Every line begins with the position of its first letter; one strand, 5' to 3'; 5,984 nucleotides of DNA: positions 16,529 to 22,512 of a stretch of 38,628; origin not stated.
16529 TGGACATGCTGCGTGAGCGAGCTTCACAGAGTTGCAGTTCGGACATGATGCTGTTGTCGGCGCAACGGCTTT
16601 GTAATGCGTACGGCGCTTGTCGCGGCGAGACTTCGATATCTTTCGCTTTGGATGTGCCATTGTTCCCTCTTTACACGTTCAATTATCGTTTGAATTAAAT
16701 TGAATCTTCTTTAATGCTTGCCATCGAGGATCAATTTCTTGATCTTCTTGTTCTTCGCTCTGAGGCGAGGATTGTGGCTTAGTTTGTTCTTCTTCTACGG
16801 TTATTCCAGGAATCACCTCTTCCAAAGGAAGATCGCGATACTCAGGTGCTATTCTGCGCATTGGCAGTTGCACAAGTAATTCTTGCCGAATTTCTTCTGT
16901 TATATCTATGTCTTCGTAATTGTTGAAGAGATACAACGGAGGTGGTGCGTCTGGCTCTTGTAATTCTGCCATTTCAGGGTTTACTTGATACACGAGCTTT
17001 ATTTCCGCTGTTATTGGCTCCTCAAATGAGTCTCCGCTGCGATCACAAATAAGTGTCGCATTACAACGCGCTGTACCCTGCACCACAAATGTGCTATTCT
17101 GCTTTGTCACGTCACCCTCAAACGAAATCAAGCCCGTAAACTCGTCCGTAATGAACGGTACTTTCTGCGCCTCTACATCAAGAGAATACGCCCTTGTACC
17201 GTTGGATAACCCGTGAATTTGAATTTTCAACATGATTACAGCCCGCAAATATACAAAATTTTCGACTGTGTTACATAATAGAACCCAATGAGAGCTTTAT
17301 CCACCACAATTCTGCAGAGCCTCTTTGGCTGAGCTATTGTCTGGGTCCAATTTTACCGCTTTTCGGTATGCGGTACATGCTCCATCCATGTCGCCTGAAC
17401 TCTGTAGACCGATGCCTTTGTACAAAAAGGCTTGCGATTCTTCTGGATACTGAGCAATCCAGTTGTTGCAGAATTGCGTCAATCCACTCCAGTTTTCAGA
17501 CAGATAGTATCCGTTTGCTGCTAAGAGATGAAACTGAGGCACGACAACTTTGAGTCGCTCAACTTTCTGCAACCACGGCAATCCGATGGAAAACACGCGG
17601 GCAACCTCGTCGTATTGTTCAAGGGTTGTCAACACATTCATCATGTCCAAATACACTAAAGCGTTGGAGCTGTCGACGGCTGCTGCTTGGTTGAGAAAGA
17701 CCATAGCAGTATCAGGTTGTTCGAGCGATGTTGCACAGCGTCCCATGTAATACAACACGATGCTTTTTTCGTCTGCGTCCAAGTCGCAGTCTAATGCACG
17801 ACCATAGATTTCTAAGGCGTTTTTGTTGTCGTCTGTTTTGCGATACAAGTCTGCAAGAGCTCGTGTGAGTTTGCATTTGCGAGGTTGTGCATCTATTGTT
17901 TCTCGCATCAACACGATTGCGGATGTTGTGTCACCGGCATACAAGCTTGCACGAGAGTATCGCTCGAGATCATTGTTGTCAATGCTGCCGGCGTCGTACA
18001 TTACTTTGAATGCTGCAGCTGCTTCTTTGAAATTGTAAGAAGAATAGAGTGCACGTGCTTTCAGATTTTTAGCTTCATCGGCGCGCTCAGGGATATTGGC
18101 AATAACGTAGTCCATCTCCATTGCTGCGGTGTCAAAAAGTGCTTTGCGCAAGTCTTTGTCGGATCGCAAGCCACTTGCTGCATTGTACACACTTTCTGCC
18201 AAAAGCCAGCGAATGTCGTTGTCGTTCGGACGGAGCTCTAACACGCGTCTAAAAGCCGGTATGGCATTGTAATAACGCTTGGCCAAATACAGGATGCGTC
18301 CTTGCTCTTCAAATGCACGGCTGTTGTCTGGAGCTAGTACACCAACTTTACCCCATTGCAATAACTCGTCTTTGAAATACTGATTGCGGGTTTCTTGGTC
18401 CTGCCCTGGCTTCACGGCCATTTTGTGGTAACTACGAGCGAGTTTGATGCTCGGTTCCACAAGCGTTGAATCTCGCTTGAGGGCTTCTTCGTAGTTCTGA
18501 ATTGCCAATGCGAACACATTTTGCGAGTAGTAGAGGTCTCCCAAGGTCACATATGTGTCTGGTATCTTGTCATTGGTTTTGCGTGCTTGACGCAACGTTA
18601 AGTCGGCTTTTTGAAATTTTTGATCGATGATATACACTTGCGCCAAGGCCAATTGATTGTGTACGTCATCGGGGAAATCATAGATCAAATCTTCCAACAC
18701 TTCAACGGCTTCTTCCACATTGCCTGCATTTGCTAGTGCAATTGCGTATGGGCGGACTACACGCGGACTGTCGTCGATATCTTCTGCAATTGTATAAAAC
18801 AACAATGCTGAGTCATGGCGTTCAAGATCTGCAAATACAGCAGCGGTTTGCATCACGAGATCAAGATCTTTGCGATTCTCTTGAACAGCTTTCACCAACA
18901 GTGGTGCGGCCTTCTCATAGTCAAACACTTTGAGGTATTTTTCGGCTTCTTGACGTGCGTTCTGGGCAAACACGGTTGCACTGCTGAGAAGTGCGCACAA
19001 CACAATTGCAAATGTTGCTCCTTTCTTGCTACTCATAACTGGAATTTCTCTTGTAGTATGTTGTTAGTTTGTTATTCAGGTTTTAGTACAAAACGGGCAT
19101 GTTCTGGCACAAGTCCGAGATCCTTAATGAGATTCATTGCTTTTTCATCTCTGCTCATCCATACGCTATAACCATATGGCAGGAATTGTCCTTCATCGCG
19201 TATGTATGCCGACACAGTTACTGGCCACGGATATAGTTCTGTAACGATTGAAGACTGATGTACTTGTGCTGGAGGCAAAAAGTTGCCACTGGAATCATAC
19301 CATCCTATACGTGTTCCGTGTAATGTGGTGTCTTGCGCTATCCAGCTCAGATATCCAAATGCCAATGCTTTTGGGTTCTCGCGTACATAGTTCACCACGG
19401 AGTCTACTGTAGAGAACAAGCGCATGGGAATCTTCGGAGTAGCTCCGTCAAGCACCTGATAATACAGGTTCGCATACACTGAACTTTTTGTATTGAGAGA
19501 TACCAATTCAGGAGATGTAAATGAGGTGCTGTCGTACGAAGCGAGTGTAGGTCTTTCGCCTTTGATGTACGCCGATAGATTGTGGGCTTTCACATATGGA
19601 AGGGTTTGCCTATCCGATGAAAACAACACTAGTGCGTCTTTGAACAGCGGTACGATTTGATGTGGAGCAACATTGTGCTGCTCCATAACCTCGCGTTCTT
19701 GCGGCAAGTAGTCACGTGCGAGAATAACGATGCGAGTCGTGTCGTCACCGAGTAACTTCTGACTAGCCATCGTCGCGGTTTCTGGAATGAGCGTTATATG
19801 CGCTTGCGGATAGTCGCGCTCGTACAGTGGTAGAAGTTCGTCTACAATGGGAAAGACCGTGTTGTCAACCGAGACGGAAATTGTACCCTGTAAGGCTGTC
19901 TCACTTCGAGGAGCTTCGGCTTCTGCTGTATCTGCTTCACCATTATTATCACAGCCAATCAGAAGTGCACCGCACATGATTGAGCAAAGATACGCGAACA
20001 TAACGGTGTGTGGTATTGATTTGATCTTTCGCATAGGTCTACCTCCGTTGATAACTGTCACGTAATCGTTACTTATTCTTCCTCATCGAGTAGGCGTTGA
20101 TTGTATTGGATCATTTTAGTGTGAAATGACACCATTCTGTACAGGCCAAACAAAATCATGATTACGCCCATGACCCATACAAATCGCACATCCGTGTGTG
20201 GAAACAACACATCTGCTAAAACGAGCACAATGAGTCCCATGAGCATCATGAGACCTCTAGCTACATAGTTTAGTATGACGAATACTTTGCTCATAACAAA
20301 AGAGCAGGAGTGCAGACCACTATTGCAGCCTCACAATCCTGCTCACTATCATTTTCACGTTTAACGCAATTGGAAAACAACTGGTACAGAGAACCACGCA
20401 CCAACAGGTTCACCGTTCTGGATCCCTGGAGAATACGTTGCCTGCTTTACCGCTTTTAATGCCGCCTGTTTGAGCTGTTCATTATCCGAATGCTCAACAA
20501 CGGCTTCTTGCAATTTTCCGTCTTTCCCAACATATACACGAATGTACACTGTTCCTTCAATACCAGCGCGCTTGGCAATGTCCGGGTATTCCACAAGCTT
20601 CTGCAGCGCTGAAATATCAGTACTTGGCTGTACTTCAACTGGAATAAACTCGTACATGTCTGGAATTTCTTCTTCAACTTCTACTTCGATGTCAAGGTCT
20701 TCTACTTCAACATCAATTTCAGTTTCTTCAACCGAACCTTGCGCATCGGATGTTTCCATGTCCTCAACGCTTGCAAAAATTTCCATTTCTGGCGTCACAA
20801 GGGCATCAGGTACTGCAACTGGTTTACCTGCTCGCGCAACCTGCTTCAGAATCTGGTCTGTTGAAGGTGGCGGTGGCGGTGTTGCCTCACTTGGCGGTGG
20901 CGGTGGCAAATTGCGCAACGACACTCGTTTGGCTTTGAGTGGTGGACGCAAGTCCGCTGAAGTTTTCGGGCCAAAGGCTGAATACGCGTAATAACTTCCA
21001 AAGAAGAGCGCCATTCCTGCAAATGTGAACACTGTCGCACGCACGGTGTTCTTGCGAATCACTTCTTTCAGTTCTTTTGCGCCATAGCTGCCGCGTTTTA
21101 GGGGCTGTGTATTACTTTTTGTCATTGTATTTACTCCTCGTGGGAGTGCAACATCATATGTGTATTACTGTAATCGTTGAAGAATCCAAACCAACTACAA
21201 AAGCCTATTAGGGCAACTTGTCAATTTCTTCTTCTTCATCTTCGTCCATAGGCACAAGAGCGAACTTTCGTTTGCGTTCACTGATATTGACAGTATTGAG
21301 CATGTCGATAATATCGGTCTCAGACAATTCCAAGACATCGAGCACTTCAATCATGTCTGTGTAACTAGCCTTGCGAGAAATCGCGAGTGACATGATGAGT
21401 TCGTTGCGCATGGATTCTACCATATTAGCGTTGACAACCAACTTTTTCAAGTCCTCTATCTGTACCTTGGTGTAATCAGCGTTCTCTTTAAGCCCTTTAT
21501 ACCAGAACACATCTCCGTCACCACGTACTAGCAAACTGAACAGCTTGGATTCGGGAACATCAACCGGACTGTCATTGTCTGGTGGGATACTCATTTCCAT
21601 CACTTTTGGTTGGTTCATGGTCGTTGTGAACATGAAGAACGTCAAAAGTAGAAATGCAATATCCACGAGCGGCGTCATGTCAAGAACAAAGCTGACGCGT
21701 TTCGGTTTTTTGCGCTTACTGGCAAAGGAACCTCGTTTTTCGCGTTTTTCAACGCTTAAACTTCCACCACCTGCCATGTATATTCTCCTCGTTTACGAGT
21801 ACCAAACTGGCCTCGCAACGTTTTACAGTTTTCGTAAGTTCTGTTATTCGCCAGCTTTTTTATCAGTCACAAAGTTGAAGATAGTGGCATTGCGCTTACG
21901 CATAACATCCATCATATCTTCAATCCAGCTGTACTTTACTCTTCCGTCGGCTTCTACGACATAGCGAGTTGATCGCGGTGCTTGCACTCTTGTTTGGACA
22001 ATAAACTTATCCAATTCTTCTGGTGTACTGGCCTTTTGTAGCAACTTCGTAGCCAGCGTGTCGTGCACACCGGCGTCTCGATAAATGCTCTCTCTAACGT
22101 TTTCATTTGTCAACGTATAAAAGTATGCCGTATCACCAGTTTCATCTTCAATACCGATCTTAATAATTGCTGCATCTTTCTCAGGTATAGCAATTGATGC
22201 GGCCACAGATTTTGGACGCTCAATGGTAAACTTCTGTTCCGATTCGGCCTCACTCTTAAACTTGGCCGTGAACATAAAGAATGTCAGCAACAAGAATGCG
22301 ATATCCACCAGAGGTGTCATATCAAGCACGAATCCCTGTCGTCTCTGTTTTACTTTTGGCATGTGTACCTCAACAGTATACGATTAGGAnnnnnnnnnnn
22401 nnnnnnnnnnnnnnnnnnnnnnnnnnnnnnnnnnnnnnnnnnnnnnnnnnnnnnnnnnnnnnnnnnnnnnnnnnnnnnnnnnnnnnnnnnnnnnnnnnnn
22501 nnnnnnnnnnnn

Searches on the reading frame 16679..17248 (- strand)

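Call 30: search_protein_families(library=pfam, proteins=[window:16679-17248:-], max_evalue=0.00001)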
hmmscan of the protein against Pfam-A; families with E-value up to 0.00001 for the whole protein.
window:16679-17248:- (189 aa): 1 family
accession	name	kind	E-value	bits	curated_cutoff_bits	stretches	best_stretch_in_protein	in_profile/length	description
PF02620.22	YceD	-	3.1e-17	63.2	33.2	1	56-182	1-118/119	Large ribosomal RNA subunit accumulation protein YceD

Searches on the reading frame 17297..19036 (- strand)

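Call 30: search_protein_families(library=pfam, proteins=[window:17297-19036:-], max_evalue=0.00001)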
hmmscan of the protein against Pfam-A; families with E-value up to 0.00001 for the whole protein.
window:17297-19036:- (579 aa): 15 families
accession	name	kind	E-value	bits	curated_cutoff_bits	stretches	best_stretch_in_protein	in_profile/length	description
PF07719.23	TPR_2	-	9.6e-23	78.8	27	0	241-272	3-34/34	Tetratricopeptide repeat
PF13432.12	TPR_16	-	1.9e-19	70.2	32.7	0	236-272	28-64/65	Tetratricopeptide repeat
PF14559.12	TPR_19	-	3.6e-19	69.3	25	0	88-132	22-66/68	Tetratricopeptide repeat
PF13414.12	TPR_11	-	4.7e-18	65.1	26.8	0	166-206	1-41/42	TPR repeat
PF13428.12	TPR_14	-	1.3e-17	63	23.5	0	95-133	5-43/44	Tetratricopeptide repeat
PF00515.34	TPR_1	-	2.7e-17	62.2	27.8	0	245-272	7-34/34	Tetratricopeptide repeat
PF13181.12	TPR_8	-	9.2e-16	57.1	25.7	0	545-567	12-34/34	Tetratricopeptide repeat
PF13424.12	TPR_12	-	3.5e-11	43.6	30.1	0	392-454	7-74/77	Tetratricopeptide repeat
PF23914.1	TPR_CcmH_CycH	-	4e-11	43.4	42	0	236-346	47-147/158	Cytochrome c-type biogenesis protein H TPR domain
PF24575.1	TPR_Slam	-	4.4e-11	43.6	35.2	0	98-145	54-101/104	Surface lipoprotein assembly modifier, N-terminal TPR repeats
PF13174.12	TPR_6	-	1.2e-09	38.6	26.3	0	98-123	7-32/33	Tetratricopeptide repeat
PF13176.12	TPR_7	-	2e-09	37.2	27.9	0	393-416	4-27/36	Tetratricopeptide repeat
PF12895.13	ANAPC3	-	8.2e-09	36.1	27.2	0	105-184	3-81/82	Anaphase-promoting complex, cyclosome, subunit 3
PF13429.12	TPR_15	-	6.9e-07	29.4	26.2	0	532-574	143-186/280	Tetratricopeptide repeat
PF13371.12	TPR_9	-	4.5e-06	27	35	0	233-276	23-66/73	Tetratricopeptide repeat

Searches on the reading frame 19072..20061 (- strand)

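Call 30: search_protein_families(library=pfam, proteins=[window:19072-20061:-], max_evalue=0.00001)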
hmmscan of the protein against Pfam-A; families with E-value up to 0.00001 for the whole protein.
window:19072-20061:- (329 aa): 1 family
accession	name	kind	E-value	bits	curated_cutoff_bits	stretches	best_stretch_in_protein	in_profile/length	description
PF12849.12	PBP_like_2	-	4.1e-06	27.2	27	1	51-149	2-99/267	PBP superfamily domain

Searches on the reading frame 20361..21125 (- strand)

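Call 30: search_protein_families(library=pfam, proteins=[window:20361-21125:-], max_evalue=0.00001)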
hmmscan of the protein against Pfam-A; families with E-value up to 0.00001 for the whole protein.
window:20361-21125:- (254 aa): 1 family
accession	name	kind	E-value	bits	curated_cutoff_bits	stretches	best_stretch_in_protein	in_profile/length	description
PF03544.19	TonB_C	-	5.3e-20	72.1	24.6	1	179-253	4-79/79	Gram-negative bacterial TonB protein C-terminal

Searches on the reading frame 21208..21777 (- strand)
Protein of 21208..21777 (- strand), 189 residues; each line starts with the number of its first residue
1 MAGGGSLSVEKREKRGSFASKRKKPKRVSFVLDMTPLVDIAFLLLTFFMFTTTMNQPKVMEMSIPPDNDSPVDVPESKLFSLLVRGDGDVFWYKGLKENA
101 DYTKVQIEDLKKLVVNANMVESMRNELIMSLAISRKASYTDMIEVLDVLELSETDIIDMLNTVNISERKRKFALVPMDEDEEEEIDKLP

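Call 30: search_protein_families(library=pfam, proteins=[window:21208-21777:-], max_evalue=0.00001)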
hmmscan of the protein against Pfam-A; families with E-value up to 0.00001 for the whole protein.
window:21208-21777:- (189 aa): 1 family
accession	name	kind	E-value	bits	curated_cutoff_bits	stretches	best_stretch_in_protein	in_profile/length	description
PF02472.21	ExbD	-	2.1e-17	63.8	25.4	1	30-151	6-115/128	Biopolymer transport protein ExbD/TolR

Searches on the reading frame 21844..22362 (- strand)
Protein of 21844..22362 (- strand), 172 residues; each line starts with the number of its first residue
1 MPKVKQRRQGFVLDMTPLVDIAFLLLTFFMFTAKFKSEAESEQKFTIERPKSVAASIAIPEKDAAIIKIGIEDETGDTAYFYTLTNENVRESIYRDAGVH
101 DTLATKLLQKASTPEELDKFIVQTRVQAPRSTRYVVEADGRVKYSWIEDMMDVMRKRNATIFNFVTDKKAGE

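Call 30: search_protein_families(library=pfam, proteins=[window:21844-22362:-], max_evalue=0.00001)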
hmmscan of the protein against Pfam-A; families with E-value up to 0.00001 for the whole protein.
window:21844-22362:- (172 aa): 1 family
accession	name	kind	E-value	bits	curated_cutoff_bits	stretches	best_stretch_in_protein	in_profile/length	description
PF02472.21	ExbD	-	8.6e-16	58.6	25.4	1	10-168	5-127/128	Biopolymer transport protein ExbD/TolR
